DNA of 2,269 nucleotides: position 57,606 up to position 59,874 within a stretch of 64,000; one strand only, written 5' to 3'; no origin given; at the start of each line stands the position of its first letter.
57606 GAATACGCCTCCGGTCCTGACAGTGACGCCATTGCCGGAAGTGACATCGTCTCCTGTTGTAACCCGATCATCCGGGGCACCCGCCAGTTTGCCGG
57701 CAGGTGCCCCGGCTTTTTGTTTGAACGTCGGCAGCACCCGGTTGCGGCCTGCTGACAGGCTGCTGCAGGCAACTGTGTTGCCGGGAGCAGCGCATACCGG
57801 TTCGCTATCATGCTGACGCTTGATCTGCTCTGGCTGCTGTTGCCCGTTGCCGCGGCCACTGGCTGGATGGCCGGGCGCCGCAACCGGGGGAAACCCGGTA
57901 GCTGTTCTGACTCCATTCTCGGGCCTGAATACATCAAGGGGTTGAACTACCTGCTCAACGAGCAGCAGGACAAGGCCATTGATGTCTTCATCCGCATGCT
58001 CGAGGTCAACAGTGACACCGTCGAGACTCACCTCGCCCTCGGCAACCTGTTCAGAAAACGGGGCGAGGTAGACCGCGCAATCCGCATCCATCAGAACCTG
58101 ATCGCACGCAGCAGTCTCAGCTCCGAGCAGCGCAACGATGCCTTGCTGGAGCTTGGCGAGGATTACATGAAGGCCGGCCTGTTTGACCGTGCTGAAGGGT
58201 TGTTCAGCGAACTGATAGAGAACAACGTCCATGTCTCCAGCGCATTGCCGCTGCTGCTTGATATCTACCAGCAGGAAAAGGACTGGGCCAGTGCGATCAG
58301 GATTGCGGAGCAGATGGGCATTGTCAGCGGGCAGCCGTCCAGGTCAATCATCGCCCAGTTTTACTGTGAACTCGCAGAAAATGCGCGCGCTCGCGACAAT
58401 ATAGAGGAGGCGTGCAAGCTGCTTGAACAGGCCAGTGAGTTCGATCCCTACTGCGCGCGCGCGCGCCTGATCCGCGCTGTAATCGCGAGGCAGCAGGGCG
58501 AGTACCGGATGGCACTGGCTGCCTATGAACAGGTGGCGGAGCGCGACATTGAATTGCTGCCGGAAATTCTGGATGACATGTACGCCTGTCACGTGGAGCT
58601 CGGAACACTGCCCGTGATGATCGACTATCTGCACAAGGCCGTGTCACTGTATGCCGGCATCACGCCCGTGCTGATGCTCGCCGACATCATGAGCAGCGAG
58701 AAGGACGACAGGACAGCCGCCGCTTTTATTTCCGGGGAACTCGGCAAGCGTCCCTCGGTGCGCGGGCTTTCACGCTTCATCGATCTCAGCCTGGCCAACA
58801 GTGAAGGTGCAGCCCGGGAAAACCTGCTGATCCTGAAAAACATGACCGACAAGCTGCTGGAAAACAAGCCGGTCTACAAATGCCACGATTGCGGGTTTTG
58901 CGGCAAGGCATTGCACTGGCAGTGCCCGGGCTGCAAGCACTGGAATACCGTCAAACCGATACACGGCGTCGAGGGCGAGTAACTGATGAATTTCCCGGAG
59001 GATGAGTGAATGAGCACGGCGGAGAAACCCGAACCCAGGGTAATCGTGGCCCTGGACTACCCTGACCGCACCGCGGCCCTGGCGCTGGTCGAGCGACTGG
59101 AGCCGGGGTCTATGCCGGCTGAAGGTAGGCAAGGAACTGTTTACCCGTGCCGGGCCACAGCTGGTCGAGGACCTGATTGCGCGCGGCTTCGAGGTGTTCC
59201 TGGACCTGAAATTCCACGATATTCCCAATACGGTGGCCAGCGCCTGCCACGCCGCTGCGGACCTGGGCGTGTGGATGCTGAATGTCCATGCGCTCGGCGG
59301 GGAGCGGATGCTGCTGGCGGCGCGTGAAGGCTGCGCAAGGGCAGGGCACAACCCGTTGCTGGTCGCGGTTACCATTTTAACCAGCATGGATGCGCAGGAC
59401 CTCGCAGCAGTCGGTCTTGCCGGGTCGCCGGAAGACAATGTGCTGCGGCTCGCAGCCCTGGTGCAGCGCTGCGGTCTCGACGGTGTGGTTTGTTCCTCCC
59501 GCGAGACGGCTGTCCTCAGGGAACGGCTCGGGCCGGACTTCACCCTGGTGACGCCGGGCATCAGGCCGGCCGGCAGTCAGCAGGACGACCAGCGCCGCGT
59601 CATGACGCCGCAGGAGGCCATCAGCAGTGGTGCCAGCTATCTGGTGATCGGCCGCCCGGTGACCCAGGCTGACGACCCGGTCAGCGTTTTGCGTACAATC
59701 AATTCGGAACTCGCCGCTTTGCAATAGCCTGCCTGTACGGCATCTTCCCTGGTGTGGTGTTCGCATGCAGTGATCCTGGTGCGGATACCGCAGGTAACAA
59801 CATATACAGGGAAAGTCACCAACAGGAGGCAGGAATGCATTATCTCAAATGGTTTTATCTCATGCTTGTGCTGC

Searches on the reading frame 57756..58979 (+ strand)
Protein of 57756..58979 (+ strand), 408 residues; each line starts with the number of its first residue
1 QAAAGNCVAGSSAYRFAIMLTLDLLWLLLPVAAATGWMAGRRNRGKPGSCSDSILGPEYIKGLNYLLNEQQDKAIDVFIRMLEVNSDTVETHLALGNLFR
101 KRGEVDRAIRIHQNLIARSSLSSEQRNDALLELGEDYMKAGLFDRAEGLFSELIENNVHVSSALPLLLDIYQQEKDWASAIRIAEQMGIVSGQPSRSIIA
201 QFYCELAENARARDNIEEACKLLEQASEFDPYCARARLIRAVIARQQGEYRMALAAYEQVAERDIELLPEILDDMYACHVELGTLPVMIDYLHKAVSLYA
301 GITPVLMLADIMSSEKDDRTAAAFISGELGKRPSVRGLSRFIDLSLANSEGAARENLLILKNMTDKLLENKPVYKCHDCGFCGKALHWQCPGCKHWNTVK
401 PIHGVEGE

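Call 11: search_protein_families(library=pfam, proteins=[window:57756-58979:+], max_evalue=0.001)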
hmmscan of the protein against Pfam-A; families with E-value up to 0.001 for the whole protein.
window:57756-58979:+ (408 aa): 16 families
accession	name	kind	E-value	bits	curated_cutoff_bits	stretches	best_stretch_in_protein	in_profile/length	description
PF13432.12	TPR_16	-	9e-14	52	32.7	0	205-263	2-60/65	Tetratricopeptide repeat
PF13176.12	TPR_7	-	2.1e-12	46.5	27.9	1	91-117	1-29/36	Tetratricopeptide repeat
PF07719.23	TPR_2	-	2.6e-11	43.2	27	0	238-264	5-31/34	Tetratricopeptide repeat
PF13428.12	TPR_14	-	3.2e-10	40.1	23.5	0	206-241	7-42/44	Tetratricopeptide repeat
PF13424.12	TPR_12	-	1.6e-08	35.1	30.1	0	199-263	9-74/77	Tetratricopeptide repeat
PF18073.7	Zn_ribbon_LapB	-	3.4e-08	33.5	25.7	1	374-401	1-28/28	Rubredoxin metal binding domain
PF14559.12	TPR_19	-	1.1e-07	32.5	25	0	212-263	3-54/68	Tetratricopeptide repeat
PF00515.34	TPR_1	-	4.3e-07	29.9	27.8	0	234-264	1-31/34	Tetratricopeptide repeat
PF25063.1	ARM_TT21_C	-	5.5e-07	30.1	35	0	69-183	35-151/209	Tetratricopeptide repeat protein 21 C-terminal ARM domain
PF13174.12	TPR_6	-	9e-07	29.6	26.3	0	128-156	1-29/33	Tetratricopeptide repeat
PF13414.12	TPR_11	-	1.8e-06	28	26.8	0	65-101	4-40/42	TPR repeat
PF12895.13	ANAPC3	-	4.6e-06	27.3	27.2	0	143-218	5-81/82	Anaphase-promoting complex, cyclosome, subunit 3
PF25064.1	ARM_TT21_5th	-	2.7e-05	24.9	27.8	0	306-363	5-61/117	TT21 fifth ARM repeats domain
PF01535.26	PPR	-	0.00015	22.2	25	0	137-158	10-31/31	PPR repeat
PF24575.1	TPR_Slam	-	0.00024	21.9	35.2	0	237-268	50-81/104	Surface lipoprotein assembly modifier, N-terminal TPR repeats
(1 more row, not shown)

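Call 33: find_related_loci(query=window:57810-58979:+, collection=metagenome_contigs, flank=10000)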
Query seq(390 aa) (390 aa) in metagenome_contigs; peptide patterns used: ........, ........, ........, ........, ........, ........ (x = any residue, [..] = any of these).
600 stretches matched a pattern (row limit reached: there are more); 583 encode a relative of the query (tblastn E <= 1e-3); the best 80 are kept; 80 distinct loci.
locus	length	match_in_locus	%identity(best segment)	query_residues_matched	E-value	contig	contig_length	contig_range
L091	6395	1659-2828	92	1-390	0e+0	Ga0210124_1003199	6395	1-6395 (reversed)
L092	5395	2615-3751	89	12-390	0e+0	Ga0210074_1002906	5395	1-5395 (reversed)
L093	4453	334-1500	79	2-390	0e+0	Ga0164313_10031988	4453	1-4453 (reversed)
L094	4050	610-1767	78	5-390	0e+0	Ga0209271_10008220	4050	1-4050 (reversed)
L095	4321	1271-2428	78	5-390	0e+0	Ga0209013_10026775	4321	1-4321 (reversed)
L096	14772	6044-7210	77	2-390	0e+0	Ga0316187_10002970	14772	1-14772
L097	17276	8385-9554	76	1-390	0e+0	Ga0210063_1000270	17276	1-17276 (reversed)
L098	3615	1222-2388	77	2-390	0e+0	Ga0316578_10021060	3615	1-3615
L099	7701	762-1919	78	5-390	0e+0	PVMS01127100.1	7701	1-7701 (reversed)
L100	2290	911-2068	77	5-390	0e+0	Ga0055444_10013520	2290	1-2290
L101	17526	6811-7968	75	5-390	0e+0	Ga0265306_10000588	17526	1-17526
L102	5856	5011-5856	77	2-283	8e-148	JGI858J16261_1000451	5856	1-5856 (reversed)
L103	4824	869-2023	56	5-389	6e-146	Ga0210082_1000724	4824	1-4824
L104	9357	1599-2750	56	5-389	2e-143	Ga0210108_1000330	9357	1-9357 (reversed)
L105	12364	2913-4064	56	5-389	2e-143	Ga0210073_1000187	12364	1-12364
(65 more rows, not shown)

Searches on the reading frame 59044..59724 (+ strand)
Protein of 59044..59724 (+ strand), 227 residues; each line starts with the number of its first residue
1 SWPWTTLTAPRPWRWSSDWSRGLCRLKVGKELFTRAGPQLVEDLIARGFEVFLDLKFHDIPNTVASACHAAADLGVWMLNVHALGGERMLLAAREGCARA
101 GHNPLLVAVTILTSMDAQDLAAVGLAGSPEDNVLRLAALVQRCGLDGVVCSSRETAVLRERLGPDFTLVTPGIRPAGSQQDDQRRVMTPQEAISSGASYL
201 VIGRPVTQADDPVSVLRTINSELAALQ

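Call 11: search_protein_families(library=pfam, proteins=[window:59044-59724:+], max_evalue=0.001)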
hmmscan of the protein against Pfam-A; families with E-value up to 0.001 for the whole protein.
window:59044-59724:+ (227 aa): 1 family
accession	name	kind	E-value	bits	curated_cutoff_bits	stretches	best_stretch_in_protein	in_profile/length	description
PF00215.30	OMPdecase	-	1.2e-57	195.7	27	1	23-219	26-221/221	Orotidine 5'-phosphate decarboxylase / HUMPS family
